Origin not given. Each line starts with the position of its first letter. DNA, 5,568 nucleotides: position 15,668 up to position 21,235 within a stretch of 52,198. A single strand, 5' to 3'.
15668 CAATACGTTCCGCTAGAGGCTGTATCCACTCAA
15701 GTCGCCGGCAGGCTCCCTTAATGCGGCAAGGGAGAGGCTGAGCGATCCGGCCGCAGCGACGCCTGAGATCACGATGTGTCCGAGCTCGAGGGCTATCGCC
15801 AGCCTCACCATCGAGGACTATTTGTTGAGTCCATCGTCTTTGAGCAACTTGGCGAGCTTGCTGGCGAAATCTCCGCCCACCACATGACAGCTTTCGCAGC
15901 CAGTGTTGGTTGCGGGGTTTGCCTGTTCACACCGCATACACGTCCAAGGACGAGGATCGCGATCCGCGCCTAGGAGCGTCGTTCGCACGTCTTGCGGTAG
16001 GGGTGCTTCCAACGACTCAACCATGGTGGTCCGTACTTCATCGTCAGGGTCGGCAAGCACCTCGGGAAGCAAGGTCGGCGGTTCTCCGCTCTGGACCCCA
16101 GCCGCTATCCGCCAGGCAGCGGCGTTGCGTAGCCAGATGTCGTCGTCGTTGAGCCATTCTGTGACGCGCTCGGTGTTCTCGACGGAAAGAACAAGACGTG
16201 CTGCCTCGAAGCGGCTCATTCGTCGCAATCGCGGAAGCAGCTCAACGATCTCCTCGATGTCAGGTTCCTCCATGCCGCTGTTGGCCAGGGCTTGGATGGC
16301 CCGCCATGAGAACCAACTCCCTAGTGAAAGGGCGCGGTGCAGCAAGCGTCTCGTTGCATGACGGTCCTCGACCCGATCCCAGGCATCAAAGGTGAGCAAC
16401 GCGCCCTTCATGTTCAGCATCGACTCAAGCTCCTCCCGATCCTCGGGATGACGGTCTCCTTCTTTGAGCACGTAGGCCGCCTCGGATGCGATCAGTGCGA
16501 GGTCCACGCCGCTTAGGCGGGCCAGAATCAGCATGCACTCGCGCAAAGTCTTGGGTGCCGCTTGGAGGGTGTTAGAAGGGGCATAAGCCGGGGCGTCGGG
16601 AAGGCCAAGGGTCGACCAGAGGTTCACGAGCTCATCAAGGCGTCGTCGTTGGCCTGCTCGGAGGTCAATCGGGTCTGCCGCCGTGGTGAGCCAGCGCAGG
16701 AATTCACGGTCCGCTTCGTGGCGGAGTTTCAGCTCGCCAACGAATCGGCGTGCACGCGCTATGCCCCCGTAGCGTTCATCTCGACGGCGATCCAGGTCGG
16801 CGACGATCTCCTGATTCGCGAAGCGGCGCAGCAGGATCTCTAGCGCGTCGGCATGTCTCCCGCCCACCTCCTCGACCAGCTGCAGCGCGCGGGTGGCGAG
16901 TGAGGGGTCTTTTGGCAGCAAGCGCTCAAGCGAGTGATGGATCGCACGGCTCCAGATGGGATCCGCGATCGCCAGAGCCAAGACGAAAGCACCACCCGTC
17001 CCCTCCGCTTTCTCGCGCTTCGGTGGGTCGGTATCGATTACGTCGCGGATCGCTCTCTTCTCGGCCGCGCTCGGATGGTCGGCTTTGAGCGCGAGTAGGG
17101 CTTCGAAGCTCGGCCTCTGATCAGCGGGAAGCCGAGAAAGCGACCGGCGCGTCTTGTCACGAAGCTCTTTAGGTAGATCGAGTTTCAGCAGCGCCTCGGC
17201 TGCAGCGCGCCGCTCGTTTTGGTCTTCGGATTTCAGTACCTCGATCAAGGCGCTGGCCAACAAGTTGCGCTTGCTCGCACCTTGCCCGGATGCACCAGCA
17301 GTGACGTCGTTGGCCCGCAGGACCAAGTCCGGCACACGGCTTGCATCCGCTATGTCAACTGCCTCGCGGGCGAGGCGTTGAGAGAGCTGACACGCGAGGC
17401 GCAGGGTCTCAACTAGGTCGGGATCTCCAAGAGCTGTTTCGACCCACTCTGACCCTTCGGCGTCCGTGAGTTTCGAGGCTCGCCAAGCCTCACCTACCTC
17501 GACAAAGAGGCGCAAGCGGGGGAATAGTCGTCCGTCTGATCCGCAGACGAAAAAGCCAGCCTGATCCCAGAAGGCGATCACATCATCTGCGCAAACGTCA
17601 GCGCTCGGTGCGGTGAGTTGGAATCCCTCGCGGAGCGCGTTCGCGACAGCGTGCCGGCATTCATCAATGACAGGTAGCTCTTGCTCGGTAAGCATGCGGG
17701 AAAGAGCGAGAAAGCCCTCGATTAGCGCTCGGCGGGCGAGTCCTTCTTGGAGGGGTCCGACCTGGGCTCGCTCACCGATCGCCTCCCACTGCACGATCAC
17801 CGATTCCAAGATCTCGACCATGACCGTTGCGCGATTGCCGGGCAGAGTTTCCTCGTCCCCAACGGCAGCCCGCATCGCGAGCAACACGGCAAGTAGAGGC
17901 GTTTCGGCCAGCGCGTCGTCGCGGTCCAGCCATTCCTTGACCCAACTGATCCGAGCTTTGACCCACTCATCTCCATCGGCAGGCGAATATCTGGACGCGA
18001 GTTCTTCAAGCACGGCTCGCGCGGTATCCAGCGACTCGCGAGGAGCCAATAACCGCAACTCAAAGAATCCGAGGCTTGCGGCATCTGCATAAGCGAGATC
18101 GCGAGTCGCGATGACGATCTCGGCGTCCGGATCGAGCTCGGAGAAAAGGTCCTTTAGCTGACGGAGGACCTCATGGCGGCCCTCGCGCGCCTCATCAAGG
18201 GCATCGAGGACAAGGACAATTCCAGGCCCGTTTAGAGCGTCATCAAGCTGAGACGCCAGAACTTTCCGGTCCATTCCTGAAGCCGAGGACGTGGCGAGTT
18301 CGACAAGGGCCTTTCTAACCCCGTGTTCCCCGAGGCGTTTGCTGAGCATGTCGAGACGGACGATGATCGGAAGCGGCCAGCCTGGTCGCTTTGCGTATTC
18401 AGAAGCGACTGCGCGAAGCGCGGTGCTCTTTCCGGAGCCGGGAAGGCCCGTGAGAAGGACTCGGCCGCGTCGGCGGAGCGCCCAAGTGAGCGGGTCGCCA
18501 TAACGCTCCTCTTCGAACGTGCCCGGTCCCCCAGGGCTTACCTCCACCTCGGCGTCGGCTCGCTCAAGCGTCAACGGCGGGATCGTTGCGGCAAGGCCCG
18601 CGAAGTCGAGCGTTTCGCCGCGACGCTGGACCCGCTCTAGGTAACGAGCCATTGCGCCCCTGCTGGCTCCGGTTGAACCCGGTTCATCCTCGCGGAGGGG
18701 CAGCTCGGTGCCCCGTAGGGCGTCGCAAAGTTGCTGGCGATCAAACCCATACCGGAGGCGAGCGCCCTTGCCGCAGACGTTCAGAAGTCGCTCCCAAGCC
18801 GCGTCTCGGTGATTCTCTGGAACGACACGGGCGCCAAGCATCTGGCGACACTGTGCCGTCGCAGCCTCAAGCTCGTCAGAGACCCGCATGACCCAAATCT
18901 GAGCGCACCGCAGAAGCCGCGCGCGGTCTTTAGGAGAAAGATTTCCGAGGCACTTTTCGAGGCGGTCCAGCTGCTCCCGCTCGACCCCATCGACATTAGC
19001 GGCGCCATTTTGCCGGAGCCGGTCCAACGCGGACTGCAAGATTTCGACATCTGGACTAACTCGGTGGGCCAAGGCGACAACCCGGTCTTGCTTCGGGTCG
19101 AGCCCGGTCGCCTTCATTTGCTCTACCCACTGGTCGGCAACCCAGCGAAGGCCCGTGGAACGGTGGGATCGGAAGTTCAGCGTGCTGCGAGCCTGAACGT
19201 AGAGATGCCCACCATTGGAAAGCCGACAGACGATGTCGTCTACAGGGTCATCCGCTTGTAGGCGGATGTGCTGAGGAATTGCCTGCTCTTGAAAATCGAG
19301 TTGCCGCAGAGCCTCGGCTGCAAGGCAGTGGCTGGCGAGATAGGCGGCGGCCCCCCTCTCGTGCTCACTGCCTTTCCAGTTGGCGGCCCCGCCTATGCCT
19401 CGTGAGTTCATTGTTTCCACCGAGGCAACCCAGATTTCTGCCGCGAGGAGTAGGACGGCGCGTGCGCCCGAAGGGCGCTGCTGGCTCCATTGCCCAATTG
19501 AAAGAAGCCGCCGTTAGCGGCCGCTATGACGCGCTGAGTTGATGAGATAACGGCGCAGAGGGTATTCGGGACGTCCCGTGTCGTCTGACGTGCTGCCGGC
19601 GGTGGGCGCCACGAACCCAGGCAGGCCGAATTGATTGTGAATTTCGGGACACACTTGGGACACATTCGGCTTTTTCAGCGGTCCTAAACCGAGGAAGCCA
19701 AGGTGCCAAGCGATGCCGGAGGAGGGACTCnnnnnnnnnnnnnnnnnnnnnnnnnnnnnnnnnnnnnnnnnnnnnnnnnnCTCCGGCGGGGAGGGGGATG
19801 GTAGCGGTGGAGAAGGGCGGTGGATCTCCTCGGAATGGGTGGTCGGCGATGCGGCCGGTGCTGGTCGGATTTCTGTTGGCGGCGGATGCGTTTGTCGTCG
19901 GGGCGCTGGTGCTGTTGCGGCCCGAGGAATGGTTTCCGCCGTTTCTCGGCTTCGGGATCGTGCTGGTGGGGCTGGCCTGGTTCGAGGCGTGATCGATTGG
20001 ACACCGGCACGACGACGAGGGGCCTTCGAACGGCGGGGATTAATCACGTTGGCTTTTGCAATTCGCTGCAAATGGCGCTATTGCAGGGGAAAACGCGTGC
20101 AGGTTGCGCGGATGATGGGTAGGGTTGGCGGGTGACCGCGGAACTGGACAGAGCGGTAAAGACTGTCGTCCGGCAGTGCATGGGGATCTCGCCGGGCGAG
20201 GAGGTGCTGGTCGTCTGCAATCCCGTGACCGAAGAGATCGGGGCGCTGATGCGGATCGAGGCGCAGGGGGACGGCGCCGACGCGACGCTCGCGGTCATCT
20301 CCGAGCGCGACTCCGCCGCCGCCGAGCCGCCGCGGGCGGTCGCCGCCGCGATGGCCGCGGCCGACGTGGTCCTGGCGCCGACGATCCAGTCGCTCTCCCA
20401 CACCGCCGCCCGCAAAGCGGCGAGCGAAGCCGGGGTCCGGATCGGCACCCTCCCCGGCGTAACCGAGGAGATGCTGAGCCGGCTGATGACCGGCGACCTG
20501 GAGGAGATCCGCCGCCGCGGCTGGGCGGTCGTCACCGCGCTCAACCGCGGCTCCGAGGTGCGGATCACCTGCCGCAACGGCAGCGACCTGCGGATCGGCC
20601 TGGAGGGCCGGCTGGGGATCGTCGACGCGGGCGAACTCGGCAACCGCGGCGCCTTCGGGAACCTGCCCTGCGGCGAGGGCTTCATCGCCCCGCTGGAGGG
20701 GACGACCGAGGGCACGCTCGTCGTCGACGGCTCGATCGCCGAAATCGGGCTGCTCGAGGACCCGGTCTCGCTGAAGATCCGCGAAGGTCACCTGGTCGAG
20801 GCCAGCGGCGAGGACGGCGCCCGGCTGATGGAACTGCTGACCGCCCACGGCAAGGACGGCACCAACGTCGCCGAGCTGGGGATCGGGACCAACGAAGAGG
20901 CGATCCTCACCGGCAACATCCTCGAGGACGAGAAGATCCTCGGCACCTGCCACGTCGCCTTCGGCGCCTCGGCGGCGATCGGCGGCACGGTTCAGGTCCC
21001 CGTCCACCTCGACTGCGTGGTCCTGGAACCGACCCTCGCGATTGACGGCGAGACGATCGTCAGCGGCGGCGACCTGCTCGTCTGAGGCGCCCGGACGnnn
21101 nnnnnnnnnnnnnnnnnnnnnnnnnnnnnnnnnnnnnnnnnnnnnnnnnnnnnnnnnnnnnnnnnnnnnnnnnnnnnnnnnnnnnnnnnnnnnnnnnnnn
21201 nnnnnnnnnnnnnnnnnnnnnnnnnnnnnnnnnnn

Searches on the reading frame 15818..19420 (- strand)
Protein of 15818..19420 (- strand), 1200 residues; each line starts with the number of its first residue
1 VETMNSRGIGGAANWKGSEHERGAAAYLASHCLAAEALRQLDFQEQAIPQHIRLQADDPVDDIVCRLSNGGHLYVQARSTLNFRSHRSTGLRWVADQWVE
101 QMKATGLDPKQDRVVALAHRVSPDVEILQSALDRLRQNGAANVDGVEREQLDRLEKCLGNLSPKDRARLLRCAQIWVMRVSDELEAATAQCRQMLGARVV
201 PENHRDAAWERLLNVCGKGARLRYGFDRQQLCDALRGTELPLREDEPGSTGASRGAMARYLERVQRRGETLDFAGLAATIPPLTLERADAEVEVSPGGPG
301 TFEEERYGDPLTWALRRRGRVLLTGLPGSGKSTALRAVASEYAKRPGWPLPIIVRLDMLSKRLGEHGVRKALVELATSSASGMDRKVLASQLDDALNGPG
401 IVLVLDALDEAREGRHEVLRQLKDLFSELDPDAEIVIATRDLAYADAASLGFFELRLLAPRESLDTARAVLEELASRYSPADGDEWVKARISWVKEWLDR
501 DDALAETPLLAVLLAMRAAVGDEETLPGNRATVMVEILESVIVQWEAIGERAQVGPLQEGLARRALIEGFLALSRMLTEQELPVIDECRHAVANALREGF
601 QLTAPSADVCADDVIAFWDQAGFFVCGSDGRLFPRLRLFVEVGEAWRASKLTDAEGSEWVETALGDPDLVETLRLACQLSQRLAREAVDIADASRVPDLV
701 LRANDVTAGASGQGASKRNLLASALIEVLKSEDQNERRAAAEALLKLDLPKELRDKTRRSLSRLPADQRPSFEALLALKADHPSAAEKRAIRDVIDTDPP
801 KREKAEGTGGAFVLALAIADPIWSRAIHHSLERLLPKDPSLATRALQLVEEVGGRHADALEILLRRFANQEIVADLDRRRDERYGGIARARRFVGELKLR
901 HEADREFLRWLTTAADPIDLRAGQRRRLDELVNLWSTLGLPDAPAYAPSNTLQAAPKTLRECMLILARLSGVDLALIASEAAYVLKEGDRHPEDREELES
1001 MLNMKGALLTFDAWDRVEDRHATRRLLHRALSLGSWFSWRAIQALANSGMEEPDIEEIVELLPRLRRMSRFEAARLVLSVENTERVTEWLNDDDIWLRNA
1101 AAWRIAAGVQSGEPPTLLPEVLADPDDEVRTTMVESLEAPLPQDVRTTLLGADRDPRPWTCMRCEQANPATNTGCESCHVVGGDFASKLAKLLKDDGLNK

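Call 18: search_protein_families(library=pfam, proteins=[window:15818-19420:-], max_evalue=0.001)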
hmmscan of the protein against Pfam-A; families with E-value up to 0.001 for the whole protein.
window:15818-19420:- (1200 aa): 7 families
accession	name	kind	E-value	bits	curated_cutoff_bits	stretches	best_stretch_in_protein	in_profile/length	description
PF05729.18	NACHT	-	5.9e-08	33.1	26.7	1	321-445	3-134/167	NACHT domain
PF13401.12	AAA_22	-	1.5e-07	32.2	27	1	317-427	4-109/130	AAA domain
PF13191.12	AAA_16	-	2.6e-07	31.7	32.6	1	319-425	25-158/167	AAA ATPase domain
PF24883.2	NPHP3_N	-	1.3e-06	29.2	24.8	0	386-440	111-164/164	Nephrocystin 3, N-terminal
PF00004.35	AAA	-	7.3e-05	23.7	21.2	1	321-448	1-117/131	ATPase family associated with various cellular activities (AAA)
PF13671.12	AAA_33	-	0.00014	22.7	27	0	321-395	2-66/143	AAA domain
PF25199.1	nSTAND_NTPase5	-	0.00056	20.2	34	0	318-348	41-71/145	Novel STAND NTPase 5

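Call 23: search_protein_families(library=padloc, proteins=[window:15818-19420:-], max_evalue=0.01)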
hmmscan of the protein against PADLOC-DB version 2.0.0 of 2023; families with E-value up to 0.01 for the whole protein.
window:15818-19420:- (1200 aa): 3 families
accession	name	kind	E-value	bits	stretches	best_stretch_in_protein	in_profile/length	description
PDLC04702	PDC-M54A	-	9.2e-24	81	1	7-243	10-264/1621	-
PDLC04700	PDC-M54A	-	7.5e-21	70.9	1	10-361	3-358/1657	-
PDLC04140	mad8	-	8.8e-05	20.2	1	309-498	18-164/314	mads_8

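Call 67: search_protein_families(library=ncbifam, proteins=[window:15818-19420:-], max_evalue=0.001)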
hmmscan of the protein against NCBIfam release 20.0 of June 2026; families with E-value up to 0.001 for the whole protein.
window:15818-19420:- (1200 aa): 0 families

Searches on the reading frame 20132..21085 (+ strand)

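Call 18: search_protein_families(library=pfam, proteins=[window:20132-21085:+], max_evalue=0.001)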
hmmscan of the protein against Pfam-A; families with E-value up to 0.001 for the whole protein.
window:20132-21085:+ (317 aa): 1 family
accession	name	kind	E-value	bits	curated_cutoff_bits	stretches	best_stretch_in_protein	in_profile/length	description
PF02073.20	Peptidase_M29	-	3.7e-15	56.1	27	1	132-282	194-351/406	Thermophilic metalloprotease (M29)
